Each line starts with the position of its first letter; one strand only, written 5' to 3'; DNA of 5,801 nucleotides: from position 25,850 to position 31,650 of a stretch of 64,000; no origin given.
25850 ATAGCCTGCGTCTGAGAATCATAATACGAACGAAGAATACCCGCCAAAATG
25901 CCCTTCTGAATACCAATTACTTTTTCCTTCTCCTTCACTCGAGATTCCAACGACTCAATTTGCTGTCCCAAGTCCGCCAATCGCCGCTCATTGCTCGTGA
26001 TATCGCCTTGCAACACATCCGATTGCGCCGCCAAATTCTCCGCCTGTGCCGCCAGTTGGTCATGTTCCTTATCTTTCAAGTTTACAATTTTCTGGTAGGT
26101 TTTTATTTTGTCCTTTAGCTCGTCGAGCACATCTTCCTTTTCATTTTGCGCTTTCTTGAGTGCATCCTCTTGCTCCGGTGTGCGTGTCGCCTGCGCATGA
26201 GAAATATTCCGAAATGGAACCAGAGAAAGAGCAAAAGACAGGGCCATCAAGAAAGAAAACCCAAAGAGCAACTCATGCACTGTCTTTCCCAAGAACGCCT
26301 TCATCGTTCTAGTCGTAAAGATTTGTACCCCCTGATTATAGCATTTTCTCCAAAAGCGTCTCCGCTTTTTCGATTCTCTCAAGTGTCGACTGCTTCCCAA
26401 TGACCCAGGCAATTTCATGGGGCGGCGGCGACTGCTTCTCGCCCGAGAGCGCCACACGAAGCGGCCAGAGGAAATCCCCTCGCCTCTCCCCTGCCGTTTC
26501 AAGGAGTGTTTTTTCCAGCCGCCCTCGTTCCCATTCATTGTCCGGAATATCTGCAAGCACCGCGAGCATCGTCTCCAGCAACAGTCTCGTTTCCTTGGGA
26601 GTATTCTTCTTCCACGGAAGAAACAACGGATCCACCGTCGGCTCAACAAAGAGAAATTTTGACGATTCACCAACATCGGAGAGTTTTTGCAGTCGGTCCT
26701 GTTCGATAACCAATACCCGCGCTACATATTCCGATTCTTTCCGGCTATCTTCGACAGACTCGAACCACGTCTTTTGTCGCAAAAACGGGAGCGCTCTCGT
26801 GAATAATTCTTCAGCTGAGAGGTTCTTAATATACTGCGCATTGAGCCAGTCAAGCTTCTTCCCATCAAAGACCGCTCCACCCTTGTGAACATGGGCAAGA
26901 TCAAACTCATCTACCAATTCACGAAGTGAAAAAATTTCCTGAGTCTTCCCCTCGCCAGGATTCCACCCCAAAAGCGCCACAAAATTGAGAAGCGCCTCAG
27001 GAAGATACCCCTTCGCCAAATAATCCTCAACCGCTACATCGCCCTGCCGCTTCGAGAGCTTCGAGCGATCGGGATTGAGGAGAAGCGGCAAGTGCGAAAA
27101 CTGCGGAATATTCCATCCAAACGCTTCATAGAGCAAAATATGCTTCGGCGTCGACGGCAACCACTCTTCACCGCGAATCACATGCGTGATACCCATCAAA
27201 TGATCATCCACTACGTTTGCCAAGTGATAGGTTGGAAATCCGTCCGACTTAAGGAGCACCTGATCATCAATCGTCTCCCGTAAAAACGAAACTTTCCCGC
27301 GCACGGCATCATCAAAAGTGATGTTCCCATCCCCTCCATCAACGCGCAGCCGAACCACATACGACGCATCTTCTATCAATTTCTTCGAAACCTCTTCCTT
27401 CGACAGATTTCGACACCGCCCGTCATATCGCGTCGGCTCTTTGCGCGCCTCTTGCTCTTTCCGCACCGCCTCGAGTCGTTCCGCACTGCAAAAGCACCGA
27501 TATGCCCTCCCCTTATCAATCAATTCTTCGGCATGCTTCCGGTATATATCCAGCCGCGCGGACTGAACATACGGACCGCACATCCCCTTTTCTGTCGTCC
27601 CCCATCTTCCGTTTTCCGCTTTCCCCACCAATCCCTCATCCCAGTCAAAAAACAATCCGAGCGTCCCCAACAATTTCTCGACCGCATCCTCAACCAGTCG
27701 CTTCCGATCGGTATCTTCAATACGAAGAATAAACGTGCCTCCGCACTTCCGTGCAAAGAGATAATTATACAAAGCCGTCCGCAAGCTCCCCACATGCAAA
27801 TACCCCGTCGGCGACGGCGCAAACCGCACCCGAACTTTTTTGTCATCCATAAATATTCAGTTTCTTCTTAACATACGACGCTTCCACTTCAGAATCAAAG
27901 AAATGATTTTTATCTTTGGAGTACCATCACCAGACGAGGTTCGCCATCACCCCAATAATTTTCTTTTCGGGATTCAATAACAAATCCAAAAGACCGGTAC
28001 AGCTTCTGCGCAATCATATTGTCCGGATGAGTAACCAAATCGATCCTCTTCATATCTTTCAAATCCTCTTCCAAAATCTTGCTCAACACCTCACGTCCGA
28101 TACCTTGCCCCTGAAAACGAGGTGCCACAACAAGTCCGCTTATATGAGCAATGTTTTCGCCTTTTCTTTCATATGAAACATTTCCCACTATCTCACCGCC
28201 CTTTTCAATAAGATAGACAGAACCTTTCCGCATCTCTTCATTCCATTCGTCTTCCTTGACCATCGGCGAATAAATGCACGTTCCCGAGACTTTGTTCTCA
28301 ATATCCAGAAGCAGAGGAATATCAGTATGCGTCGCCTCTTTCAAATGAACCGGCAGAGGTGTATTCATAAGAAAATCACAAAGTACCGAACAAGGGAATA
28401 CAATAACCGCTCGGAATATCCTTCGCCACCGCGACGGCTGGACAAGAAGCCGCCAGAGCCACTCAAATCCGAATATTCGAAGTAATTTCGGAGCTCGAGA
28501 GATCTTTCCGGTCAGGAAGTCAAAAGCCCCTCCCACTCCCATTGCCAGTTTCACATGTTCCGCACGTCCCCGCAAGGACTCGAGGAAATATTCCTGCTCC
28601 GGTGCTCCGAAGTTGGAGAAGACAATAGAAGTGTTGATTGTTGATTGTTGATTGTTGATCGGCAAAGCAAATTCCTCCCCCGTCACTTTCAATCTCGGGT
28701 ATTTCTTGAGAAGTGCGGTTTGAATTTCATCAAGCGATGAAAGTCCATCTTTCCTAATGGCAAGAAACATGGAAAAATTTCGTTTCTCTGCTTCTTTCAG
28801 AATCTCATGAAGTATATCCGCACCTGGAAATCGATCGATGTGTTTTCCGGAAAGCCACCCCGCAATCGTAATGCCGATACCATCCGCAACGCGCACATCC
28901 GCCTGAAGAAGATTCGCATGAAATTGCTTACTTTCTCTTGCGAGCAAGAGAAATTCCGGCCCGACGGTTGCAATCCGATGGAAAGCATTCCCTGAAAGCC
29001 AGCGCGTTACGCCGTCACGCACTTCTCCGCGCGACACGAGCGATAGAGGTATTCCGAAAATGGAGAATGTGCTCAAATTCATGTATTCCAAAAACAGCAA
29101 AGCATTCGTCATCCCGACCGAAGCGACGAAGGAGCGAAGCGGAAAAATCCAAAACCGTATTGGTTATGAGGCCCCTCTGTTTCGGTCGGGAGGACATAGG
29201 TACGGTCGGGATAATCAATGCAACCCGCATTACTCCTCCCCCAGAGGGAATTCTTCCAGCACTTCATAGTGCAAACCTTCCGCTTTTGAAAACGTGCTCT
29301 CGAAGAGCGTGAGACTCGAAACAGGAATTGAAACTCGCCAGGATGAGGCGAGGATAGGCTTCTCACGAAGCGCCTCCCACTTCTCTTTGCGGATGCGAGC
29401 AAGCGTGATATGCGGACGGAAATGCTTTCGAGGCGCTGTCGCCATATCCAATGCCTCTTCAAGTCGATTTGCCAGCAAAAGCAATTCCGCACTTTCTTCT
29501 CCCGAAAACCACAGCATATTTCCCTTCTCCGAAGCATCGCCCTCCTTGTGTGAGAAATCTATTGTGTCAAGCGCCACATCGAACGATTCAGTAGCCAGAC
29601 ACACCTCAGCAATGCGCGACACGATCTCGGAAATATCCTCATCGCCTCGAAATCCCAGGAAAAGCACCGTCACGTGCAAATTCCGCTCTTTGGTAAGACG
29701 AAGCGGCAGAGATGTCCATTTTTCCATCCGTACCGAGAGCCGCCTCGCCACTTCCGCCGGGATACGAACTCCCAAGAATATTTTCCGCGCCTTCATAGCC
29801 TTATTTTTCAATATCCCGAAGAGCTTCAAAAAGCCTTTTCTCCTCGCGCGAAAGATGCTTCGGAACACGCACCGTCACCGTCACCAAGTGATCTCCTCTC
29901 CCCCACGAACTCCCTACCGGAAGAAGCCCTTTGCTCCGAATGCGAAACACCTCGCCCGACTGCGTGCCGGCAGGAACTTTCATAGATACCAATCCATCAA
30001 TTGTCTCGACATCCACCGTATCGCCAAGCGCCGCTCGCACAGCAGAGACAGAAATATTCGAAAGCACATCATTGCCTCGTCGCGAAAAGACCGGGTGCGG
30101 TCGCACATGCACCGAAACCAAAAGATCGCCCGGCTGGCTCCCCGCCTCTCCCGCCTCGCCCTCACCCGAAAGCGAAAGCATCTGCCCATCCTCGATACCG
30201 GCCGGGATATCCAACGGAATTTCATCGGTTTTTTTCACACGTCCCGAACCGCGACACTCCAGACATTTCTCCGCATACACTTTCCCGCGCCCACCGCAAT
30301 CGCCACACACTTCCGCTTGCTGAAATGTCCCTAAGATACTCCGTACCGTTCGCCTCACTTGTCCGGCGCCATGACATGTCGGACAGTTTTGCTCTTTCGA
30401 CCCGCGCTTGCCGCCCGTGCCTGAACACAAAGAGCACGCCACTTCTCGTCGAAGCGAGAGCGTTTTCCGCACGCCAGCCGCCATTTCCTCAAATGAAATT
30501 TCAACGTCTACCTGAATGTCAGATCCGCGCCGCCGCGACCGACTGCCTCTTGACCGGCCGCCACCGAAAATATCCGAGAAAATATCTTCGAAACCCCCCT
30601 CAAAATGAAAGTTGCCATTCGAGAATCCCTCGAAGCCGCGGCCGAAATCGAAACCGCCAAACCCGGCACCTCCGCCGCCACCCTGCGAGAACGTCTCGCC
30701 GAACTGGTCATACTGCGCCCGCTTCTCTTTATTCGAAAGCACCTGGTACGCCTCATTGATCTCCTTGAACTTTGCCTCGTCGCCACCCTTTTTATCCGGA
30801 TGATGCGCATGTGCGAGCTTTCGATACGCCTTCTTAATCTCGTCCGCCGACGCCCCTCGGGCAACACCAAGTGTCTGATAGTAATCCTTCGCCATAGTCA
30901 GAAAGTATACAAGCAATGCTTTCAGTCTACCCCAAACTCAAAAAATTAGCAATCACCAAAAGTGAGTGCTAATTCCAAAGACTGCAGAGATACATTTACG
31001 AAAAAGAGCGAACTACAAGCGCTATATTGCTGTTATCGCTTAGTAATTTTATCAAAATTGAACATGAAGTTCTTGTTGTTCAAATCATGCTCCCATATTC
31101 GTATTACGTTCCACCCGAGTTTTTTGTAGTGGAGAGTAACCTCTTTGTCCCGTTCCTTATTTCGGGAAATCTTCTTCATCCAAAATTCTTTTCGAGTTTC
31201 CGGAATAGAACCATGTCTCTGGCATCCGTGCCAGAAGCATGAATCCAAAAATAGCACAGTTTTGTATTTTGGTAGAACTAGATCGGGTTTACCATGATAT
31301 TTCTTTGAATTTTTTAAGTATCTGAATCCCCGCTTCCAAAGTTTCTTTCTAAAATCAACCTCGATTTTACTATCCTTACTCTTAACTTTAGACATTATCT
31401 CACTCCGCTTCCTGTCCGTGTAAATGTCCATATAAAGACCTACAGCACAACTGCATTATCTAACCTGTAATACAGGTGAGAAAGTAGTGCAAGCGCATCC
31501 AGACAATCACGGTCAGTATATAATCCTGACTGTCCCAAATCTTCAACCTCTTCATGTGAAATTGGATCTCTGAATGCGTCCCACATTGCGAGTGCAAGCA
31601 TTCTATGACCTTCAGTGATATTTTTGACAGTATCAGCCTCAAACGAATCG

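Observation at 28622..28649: (TGTTGAT)x4 heptanucleotide repeat inside the GT26 domain of a glycosyltransferase-acetyltransferase fusion gene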

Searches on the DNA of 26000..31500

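Call 63: search_rna_families(source=window, start=26000, end=31500, threshold=evalue, max_evalue=1)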
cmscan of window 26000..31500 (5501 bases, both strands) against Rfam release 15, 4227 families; matches with E-value up to 1: 2.
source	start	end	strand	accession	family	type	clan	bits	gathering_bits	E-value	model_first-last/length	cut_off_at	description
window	26147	26359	-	RF01951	SOX2OT_exon1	Gene; lncRNA;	-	19.7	65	0.55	1-230/230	no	SOX2 overlapping transcript exon 1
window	30145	30202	-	RF01276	sR53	Gene; snRNA; snoRNA; CD-box;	-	18.4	49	0.66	1-60/60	no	Small nucleolar RNA sR53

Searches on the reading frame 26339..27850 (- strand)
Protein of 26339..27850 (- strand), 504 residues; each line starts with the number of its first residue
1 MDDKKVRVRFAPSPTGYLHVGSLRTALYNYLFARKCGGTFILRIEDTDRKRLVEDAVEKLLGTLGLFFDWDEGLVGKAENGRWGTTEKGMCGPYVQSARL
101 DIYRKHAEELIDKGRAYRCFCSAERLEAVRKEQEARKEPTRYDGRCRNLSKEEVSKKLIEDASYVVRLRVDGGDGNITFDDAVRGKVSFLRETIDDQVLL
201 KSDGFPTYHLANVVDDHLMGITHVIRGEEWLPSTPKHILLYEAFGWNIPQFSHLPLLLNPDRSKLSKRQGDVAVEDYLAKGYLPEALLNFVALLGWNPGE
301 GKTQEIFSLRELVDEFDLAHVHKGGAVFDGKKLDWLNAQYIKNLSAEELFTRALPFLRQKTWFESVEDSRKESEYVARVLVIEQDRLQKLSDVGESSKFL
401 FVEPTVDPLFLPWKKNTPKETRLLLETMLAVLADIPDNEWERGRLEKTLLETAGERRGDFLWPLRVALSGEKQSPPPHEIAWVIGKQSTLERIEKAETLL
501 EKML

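Call 47: list_cluster_members(proteins=[window:29233-29829:-, window:29233-29796:-, window:26339-27850:-, window:27913-29082:-, window:29804-30916:-, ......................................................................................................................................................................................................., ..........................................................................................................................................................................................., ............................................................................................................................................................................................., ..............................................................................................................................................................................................])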
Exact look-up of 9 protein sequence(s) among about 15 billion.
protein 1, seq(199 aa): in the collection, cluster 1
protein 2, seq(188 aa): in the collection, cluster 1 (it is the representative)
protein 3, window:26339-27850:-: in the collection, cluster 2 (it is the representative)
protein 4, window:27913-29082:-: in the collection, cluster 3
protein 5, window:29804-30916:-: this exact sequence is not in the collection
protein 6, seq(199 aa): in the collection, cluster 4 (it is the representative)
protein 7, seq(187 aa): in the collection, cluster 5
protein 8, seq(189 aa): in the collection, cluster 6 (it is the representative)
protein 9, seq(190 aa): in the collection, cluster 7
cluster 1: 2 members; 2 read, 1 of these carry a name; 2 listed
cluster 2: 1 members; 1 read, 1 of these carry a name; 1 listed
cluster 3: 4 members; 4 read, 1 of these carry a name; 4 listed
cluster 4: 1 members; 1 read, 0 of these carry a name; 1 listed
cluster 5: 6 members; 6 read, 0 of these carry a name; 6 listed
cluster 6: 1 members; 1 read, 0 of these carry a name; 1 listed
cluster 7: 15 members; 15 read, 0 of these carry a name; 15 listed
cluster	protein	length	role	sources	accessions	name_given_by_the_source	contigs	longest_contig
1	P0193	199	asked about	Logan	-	-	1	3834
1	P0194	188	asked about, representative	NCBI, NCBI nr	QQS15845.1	MAG: RNA 2',3'-cyclic phosphodiesterase [Candidatus Moraniibacteriota bacterium] | MAG: RNA 2',3'-cyclic phosphodiesterase [Candidatus Moranbacteria bacterium]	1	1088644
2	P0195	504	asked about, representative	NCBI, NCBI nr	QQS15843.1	MAG: glutamate--tRNA ligase [Candidatus Moraniibacteriota bacterium] | MAG: glutamate--tRNA ligase [Candidatus Moranbacteria bacterium]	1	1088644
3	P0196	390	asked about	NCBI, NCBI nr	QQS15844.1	MAG: GNAT family N-acetyltransferase [Candidatus Moraniibacteriota bacterium] | MAG: GNAT family N-acetyltransferase [Candidatus Moranbacteria bacterium]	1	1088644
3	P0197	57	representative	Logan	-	-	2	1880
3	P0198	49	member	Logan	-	-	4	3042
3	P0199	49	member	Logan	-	-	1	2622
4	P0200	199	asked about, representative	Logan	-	-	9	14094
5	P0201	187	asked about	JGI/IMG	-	-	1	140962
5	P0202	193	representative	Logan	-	-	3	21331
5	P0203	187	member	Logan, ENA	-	-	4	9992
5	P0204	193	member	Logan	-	-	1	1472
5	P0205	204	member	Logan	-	-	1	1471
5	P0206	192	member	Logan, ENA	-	-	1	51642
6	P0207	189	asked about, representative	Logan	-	-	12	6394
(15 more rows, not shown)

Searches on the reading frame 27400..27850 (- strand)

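Call 70: search_solved_structures(query=window:27400-27850:-, max_evalue=1e-10, show_alignments=2)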
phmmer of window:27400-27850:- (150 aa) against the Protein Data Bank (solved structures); distinct sequences matched with E-value up to 1e-10: 25.
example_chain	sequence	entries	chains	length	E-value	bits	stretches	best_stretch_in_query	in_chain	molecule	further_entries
8i9i_A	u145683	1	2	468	2.1e-37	131.9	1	5-148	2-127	Glutamate--tRNA ligase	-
4gri_A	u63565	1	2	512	4.7e-36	127.4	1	6-150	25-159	Glutamate--tRNA ligase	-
5tgt_A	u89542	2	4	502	1.6e-35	125.7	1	6-149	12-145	Glutamate--tRNA ligase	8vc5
2cfo_A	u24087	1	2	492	2.1e-34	122.1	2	6-73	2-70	GLUTAMYL-TRNA SYNTHETASE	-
9ymm_A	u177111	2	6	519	6.9e-33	117.2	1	4-150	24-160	Glutamate--tRNA ligase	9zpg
2o5r_A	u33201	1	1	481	1.3e-29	106.6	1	5-133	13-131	Glutamyl-tRNA synthetase 1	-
4g6z_A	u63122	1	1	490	1.6e-29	106.2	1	4-73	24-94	Glutamate-tRNA ligase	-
6b1p_A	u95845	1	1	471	8.4e-29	103.9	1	7-148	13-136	Glutamate--tRNA ligase 1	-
1j09_A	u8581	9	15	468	1e-27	100.4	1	7-149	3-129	Glutamyl-tRNA synthetase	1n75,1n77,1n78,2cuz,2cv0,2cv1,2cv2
1g59_A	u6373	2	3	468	1.8e-27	99.6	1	7-149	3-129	GLUTAMYL-TRNA SYNTHETASE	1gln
6brl_A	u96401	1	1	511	2.6e-27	99.1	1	4-148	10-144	Glutamate tRNA ligase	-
6b1z_A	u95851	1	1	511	2.6e-27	99.1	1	4-148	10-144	Glutamate--tRNA ligase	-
3akz_B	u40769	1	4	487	2.8e-27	99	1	6-120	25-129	Glutamyl-tRNA synthetase 2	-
3afh_A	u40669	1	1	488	2.8e-27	98.9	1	6-120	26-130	Glutamyl-tRNA synthetase 2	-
8jpv_A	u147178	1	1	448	6.8e-27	97.7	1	6-117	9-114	Glutamate--tRNA ligase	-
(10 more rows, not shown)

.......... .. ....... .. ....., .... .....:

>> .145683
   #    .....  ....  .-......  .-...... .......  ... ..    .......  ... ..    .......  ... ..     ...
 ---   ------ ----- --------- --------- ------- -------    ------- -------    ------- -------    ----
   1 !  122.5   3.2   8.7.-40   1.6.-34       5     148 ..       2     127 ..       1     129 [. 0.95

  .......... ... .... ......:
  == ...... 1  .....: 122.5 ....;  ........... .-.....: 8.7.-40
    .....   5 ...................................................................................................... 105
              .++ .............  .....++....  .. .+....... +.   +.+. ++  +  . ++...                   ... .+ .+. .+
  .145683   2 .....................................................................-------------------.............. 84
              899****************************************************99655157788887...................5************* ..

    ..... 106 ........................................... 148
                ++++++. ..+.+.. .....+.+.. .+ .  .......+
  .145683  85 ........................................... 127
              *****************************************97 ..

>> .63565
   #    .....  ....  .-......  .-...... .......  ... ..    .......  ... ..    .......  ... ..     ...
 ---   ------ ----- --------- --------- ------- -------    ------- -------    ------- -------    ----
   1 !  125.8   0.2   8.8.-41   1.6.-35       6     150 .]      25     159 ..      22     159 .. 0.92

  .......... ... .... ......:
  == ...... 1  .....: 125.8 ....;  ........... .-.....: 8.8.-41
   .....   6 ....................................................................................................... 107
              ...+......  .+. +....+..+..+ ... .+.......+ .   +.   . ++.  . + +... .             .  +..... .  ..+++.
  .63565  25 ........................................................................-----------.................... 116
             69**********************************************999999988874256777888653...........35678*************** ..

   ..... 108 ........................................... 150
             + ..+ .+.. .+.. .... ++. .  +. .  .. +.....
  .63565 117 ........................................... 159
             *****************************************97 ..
